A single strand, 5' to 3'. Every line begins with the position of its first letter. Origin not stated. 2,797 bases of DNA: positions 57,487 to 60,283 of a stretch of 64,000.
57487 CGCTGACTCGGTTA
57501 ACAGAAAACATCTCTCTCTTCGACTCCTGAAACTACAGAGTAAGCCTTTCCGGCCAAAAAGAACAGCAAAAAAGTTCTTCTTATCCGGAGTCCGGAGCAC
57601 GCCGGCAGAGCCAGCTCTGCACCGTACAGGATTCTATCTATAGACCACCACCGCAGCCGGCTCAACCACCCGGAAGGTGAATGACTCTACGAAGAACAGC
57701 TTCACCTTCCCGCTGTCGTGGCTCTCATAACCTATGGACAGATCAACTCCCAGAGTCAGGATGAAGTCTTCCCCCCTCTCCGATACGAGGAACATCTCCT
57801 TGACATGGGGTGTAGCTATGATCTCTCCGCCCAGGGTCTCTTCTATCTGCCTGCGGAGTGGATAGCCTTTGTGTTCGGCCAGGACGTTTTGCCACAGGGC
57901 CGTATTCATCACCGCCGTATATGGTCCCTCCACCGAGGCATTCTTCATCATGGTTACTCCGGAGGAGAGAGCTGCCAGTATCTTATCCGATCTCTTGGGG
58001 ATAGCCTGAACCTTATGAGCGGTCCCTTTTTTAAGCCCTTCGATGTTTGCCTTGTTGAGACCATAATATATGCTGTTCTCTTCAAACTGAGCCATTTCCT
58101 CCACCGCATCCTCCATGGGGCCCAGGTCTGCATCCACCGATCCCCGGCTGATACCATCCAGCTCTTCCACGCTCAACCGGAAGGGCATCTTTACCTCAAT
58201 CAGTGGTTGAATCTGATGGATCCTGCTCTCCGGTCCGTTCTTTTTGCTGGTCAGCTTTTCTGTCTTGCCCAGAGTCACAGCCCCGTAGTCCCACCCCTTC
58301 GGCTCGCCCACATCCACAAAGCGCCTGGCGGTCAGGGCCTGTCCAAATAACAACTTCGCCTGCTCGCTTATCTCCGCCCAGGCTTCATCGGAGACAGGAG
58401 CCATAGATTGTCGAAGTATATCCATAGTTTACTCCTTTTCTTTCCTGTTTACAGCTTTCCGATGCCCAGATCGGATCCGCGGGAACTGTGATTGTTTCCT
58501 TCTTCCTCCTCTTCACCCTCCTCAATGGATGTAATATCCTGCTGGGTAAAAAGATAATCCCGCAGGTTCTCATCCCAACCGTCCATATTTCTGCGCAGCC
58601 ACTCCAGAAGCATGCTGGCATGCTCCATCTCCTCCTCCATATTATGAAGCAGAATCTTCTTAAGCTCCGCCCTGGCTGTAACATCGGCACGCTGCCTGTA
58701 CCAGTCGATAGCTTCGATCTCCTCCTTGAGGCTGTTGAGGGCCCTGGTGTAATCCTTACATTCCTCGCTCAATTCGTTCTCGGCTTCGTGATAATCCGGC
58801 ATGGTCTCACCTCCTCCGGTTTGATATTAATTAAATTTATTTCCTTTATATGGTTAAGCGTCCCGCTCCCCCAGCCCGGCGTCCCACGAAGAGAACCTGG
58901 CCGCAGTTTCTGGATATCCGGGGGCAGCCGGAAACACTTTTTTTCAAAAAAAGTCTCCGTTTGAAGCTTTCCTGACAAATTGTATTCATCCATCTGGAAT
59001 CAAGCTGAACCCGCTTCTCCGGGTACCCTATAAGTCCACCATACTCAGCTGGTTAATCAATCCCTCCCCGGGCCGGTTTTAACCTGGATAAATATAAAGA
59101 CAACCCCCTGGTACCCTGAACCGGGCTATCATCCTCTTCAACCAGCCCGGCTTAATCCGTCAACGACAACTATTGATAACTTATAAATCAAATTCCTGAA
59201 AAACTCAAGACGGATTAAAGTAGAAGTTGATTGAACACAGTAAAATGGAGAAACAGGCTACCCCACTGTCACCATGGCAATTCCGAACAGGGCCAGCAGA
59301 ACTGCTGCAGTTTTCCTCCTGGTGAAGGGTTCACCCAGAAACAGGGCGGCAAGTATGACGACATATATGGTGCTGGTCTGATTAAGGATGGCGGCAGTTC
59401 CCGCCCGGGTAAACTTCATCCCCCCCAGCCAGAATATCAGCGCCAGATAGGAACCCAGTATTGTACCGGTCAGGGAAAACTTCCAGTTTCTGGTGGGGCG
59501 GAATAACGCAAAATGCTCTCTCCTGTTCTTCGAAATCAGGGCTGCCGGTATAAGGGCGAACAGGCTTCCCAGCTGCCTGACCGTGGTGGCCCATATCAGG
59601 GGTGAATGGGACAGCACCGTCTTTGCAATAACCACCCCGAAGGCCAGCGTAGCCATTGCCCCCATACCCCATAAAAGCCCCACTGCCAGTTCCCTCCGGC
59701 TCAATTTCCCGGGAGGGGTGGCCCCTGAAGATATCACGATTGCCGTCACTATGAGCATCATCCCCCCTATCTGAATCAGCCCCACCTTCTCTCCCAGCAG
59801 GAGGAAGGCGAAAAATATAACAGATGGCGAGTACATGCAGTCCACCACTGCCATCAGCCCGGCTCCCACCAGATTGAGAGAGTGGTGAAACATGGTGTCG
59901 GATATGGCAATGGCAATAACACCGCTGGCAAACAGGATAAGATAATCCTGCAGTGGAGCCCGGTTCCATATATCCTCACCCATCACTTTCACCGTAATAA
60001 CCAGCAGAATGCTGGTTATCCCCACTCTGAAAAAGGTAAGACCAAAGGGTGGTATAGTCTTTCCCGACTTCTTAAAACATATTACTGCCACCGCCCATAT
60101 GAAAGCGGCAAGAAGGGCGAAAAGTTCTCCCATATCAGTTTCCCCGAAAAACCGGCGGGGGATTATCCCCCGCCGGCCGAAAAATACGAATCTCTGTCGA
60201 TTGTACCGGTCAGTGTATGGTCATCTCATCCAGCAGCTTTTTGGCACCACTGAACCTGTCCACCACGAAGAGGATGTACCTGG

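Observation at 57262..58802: Family-1 encapsulin nanocompartment operon (EncFtn cargo with targeting peptide, then the shell) followed by a dodecin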

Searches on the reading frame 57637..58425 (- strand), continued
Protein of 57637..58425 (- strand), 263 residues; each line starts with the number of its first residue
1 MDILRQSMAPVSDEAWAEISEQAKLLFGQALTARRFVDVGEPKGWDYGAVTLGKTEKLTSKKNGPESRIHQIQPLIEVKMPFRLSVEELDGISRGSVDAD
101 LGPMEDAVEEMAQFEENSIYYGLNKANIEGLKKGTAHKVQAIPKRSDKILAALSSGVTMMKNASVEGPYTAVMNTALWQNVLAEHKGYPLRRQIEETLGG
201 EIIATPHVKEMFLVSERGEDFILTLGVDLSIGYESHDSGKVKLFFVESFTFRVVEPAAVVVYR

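Call 20: search_solved_structures(query=window:57637-58425:-, show_alignments=2, max_evalue=1e-10)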
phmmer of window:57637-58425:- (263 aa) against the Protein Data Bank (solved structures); distinct sequences matched with E-value up to 1e-10: 23.
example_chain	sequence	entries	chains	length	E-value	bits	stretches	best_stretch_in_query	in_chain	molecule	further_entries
7mu1_A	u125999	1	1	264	7.4e-59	202.5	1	1-261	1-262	Maritimacin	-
3dkt_A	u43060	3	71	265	7.5e-59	202.5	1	1-261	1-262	Maritimacin | Type 1 encapsulin shell protein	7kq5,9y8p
7k5w_A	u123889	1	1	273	8.3e-59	202.3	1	1-261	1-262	Maritimacin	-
7lik_A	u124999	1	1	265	8.4e-59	202.3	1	1-261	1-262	Maritimacin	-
7lij_A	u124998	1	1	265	8.4e-59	202.3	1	1-261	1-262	Maritimacin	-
7lil_A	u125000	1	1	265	3e-57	197.2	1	1-261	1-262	Maritimacin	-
7odw_A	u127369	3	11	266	5.9e-56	193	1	1-261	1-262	Linocin_M18 bacteriocin protein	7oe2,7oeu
7lis_A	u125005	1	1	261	1.4e-55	191.7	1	1-261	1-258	Maritimacin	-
7lim_A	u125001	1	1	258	1.5e-54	188.4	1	1-261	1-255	Maritimacin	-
7lii_A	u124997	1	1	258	4.8e-54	186.7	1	1-261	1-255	Maritimacin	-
6wkv_A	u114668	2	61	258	6.8e-54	186.2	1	1-261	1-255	Encapsulin | Maritimacin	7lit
8dn9_A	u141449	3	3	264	4.1e-50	173.9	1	2-260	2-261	29 kDa antigen cfp29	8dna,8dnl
7bcv_A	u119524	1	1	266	8.5e-49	169.6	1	4-254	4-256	Linocin-M18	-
9i8d_A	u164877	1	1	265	5.8e-48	166.8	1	4-253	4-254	Encapsulin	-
7p1t_A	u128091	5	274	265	3.4e-47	164.3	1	3-255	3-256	29 kDa antigen, Cfp29 | Type 1 encapsulin shell protein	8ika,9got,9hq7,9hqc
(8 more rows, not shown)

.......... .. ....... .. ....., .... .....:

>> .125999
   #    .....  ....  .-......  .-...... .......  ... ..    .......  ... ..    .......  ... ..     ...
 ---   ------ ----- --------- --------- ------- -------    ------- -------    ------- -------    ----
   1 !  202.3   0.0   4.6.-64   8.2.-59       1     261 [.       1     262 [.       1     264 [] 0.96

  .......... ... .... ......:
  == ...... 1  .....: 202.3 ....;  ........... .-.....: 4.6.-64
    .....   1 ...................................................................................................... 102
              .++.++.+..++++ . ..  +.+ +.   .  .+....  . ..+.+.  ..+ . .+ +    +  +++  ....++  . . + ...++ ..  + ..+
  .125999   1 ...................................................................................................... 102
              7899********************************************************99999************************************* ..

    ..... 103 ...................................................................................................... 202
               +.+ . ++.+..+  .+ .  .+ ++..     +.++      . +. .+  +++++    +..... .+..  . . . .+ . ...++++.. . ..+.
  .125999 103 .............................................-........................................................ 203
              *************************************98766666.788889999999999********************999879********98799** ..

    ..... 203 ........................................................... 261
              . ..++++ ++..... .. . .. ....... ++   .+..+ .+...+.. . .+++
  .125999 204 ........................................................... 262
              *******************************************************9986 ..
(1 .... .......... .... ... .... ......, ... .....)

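Call 29: find_encoding_contigs(protein=P0017, flank=8000, max_places=2)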
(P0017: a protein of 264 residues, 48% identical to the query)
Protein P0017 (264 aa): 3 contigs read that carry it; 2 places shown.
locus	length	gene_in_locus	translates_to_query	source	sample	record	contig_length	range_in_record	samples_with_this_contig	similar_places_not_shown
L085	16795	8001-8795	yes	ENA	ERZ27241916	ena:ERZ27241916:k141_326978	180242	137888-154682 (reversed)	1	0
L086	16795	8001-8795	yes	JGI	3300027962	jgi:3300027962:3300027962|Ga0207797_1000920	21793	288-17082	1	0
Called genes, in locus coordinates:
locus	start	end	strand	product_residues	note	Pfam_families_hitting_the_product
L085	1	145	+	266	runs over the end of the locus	-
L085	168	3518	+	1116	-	PF02517:Rce1-like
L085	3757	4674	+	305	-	PF01619:Pro_dh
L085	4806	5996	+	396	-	PF05195:AMP_N, PF00557:Peptidase_M24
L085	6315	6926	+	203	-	PF01209:Ubie_methyltran, PF13489:Methyltransf_23, PF13847:Methyltransf_31, PF08241:Methyltransf_11, PF08242:Methyltransf_12, PF13649:Methyltransf_25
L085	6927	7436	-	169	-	PF00210:Ferritin, PF02915:Rubrerythrin (weak)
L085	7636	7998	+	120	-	PF22277:EncFtn-like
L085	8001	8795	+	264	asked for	PF04454:Linocin_M18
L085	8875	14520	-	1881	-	PF00155:Aminotran_1_2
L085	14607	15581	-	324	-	-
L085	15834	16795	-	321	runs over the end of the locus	PF00850:Hist_deacetyl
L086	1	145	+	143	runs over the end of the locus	?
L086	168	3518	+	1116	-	PF02517:Rce1-like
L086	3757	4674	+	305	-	PF01619:Pro_dh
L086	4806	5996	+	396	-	PF05195:AMP_N, PF00557:Peptidase_M24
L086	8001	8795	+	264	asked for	PF04454:Linocin_M18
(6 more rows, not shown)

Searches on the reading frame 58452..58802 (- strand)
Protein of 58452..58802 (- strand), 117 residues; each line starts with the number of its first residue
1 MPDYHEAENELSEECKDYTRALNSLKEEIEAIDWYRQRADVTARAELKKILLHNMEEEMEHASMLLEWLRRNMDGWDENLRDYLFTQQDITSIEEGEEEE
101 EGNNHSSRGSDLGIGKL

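Call 5: search_protein_families(library=pfam, proteins=[window:58452-58802:-], max_evalue=0.01)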
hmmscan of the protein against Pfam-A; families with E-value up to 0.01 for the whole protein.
window:58452-58802:- (117 aa): 2 families
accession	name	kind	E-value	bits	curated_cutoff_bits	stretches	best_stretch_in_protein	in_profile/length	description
PF22277.2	EncFtn-like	-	2.5e-37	126.9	27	1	4-87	2-85/85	EncFtn-like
PF02915.23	Rubrerythrin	-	0.00023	22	22.8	1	24-101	6-96/137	Rubrerythrin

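Call 6: search_protein_families(library=ncbifam, proteins=[window:58452-58802:-], max_evalue=0.01)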
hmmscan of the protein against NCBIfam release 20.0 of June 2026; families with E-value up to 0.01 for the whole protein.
window:58452-58802:- (117 aa): 3 families
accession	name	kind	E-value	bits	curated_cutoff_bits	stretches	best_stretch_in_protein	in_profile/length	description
TIGR04535.1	ferrit_encaps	subfamily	2.3e-41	140.3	125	1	4-117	1-113/114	encapsulin-associated ferritin-like protein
NF058679.1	EncB_fam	subfamily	1.2e-17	63.9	90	1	16-117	20-117/117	encapsulin nanocompartment ferritin-likeEncB family encapsulin nanocompartment ferritin-like cargo protein cargo protein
NF058678.1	EncB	exception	0.00096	19.4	210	1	13-77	7-71/160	encapsulin nanocompartment ferritin-like cargo protein EncB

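Call 37: search_solved_structures(query=window:58452-58802:-, show_alignments=2, max_evalue=0.001)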
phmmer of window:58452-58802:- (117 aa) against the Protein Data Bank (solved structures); distinct sequences matched with E-value up to 0.001: 12.
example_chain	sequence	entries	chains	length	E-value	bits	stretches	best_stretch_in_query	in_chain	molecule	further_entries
33bf_A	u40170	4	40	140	9.7e-27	96.7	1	5-109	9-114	Encapsulated ferritin-like protein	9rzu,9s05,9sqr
7oe2_1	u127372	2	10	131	1e-25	93.5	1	4-106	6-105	Haliangium ochraceum Encapsulated ferritin localisation sequence | Haliangium ochraceum encapsulated ferritin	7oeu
5n5f_A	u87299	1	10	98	3.1e-24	88.7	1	4-95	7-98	encapsulated ferritin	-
3k6c_A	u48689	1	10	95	3.9e-24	88.3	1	4-90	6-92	Uncharacterized protein NE0167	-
5da5_A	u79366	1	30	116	4.2e-24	88.2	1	5-94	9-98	Rru_A0973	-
6suw_A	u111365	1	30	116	2.4e-23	85.8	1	5-94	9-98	Uncharacterized protein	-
5l8b_A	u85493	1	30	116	2.4e-23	85.8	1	5-94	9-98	Uncharacterized protein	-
5l89_A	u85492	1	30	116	2.4e-23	85.8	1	5-94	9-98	Rru_A0973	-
6sv1_A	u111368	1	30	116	2.4e-23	85.8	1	5-94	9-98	Encapsulated Ferritin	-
5l8g_A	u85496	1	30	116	1e-22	83.8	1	5-94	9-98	Uncharacterized protein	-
5l8f_A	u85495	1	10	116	3.4e-21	78.8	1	5-94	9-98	Rru_A0973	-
7s8t_A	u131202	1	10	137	0.00014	25.3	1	24-71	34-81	EncC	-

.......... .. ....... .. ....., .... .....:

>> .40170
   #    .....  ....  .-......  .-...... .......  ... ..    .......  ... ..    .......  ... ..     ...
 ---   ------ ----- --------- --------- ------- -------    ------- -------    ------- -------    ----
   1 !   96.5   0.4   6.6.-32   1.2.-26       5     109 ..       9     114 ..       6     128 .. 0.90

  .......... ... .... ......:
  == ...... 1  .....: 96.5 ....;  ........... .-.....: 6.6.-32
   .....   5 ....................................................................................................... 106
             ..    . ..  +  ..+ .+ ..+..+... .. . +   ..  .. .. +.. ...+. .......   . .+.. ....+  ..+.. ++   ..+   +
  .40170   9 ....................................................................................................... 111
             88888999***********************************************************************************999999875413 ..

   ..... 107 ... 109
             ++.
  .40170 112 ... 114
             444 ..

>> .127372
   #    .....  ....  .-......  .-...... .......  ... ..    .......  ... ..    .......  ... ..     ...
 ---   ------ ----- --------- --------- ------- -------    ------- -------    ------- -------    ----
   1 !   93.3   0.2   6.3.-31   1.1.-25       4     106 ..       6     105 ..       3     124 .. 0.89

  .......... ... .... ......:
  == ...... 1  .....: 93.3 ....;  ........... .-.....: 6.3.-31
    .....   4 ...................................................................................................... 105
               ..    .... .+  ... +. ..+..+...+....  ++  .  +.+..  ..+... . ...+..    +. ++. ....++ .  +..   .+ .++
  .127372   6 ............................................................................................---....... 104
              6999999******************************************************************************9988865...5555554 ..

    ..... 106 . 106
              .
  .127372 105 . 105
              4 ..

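Call 68: search_solved_structures(query=window:58452-58802:-, show_alignments=5, max_evalue=1e-20)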
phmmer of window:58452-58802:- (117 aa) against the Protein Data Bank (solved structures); distinct sequences matched with E-value up to 1e-20: 11.
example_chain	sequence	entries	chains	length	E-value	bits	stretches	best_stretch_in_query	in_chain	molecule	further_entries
33bf_A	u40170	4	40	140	9.7e-27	96.7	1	5-109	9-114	Encapsulated ferritin-like protein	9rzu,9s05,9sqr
7oe2_1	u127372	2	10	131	1e-25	93.5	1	4-106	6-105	Haliangium ochraceum Encapsulated ferritin localisation sequence | Haliangium ochraceum encapsulated ferritin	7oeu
5n5f_A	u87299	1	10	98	3.1e-24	88.7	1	4-95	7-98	encapsulated ferritin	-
3k6c_A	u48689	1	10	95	3.9e-24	88.3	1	4-90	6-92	Uncharacterized protein NE0167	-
5da5_A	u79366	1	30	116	4.2e-24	88.2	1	5-94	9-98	Rru_A0973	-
6suw_A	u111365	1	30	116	2.4e-23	85.8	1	5-94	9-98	Uncharacterized protein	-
5l8b_A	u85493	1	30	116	2.4e-23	85.8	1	5-94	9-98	Uncharacterized protein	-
5l89_A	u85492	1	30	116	2.4e-23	85.8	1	5-94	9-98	Rru_A0973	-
6sv1_A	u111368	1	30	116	2.4e-23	85.8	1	5-94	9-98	Encapsulated Ferritin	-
5l8g_A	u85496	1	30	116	1e-22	83.8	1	5-94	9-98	Uncharacterized protein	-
5l8f_A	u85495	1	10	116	3.4e-21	78.8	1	5-94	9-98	Rru_A0973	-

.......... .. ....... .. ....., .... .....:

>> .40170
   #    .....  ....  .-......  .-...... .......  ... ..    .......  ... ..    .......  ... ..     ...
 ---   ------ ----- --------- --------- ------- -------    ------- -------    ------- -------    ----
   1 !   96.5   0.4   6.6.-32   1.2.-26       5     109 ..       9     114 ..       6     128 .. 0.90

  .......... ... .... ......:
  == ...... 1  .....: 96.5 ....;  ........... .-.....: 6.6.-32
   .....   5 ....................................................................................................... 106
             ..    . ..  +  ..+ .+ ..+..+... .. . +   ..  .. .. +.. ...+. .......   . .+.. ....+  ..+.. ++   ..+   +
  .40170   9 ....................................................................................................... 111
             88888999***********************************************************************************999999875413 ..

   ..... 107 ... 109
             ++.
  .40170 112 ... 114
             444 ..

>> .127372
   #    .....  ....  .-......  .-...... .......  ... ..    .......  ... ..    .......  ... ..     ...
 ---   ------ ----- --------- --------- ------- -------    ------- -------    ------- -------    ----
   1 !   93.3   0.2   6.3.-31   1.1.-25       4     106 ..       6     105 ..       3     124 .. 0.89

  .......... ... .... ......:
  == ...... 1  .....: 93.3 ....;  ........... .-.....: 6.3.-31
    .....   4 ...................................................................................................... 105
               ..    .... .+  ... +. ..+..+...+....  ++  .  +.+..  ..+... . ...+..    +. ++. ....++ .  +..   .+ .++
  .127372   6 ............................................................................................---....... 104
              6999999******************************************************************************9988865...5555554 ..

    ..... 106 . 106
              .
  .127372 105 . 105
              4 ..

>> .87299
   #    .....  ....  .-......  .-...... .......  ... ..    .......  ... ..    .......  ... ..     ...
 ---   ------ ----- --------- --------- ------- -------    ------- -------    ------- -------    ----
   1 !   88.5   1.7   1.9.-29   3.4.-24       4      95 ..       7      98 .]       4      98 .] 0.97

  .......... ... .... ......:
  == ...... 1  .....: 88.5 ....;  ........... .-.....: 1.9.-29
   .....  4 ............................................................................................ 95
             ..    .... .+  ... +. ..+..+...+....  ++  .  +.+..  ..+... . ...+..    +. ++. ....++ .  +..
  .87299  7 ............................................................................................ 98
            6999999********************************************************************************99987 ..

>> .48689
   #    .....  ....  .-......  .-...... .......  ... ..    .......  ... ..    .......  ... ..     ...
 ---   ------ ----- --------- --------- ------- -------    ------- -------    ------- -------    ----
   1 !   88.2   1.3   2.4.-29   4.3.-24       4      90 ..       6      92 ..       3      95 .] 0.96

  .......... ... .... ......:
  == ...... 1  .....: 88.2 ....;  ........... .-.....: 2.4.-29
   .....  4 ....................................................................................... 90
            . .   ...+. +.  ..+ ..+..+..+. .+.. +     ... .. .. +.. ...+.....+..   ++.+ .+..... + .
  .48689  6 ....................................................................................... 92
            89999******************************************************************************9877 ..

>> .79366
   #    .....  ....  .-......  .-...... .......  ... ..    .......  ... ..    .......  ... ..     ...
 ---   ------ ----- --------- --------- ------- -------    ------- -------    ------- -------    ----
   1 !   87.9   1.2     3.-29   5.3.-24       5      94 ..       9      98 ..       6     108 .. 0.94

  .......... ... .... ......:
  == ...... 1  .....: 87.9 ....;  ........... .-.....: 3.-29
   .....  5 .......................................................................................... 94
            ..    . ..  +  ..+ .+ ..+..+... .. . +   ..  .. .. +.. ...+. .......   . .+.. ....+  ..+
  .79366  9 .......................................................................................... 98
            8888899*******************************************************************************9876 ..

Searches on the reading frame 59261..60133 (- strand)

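Call 5: search_protein_families(library=pfam, proteins=[window:59261-60133:-], max_evalue=0.01)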
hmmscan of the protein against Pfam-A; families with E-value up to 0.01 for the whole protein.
window:59261-60133:- (291 aa): 1 family
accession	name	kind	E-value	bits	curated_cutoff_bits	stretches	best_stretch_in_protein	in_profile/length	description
PF00892.27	EamA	-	6.2e-38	130.6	28.2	2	152-289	3-134/135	EamA-like transporter family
